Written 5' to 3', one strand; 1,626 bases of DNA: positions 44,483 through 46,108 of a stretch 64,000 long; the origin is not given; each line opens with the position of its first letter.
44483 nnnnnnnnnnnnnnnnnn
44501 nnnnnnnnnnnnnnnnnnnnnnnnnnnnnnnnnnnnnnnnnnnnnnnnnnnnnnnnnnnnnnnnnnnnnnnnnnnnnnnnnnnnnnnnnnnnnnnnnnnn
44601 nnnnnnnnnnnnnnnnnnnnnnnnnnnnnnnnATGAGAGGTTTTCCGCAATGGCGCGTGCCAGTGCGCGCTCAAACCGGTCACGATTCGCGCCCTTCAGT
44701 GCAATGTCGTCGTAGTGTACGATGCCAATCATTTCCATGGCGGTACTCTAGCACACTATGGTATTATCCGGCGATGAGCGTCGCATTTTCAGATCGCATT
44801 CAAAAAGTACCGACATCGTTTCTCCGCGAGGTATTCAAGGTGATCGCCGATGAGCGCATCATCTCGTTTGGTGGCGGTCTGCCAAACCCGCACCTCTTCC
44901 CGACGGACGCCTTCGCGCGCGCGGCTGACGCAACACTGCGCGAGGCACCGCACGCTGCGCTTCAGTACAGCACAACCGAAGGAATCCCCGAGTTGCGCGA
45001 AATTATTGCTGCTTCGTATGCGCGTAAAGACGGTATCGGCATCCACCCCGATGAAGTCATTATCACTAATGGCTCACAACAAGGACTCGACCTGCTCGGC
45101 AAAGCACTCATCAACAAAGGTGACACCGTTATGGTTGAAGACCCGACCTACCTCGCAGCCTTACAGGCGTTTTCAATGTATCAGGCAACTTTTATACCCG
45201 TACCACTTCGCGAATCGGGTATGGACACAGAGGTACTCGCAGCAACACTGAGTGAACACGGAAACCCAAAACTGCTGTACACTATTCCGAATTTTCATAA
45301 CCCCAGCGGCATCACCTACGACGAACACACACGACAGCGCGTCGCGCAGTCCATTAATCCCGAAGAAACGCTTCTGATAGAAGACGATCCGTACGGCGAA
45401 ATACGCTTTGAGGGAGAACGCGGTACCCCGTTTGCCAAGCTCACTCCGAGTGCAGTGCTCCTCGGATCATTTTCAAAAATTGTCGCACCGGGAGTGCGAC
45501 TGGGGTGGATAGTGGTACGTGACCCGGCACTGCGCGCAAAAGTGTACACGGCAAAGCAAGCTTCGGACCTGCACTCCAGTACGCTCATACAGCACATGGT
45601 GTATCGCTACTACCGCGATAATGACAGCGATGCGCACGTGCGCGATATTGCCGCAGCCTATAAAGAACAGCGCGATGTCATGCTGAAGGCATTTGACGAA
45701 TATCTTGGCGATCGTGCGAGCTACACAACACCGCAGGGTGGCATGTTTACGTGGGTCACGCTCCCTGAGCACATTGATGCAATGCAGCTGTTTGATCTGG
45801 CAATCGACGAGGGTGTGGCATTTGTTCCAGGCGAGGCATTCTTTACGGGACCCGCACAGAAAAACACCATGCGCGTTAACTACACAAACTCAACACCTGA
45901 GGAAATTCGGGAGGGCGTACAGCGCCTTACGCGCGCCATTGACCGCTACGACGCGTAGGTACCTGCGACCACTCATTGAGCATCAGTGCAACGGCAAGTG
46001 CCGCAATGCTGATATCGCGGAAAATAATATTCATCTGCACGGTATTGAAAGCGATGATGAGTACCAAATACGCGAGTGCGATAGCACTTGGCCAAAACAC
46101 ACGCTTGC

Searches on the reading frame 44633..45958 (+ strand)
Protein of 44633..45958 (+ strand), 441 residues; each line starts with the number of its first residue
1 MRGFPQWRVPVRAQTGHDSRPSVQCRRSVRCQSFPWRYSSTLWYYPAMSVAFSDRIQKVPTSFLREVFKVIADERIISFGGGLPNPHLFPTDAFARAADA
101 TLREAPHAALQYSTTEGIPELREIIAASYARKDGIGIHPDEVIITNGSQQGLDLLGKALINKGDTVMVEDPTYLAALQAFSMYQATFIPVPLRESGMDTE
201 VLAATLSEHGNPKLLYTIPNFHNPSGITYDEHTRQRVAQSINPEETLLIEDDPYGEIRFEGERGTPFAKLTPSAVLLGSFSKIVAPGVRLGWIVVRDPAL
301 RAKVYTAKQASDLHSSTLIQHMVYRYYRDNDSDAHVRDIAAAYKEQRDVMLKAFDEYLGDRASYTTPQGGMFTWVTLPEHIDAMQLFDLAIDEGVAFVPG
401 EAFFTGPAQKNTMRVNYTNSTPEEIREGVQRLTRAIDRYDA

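Call 70: search_protein_families(library=pfam, proteins=[window:44633-45958:+], max_evalue=0.00001)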
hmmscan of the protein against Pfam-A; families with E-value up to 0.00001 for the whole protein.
window:44633-45958:+ (441 aa): 2 families
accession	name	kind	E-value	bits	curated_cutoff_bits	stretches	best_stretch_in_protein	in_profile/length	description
PF00155.27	Aminotran_1_2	-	1.6e-43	149.7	19.7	1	93-432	18-361/361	Aminotransferase class I and II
PF12897.13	Asp_aminotransf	-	6.5e-10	38.8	27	1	166-431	127-404/421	Aspartate amino-transferase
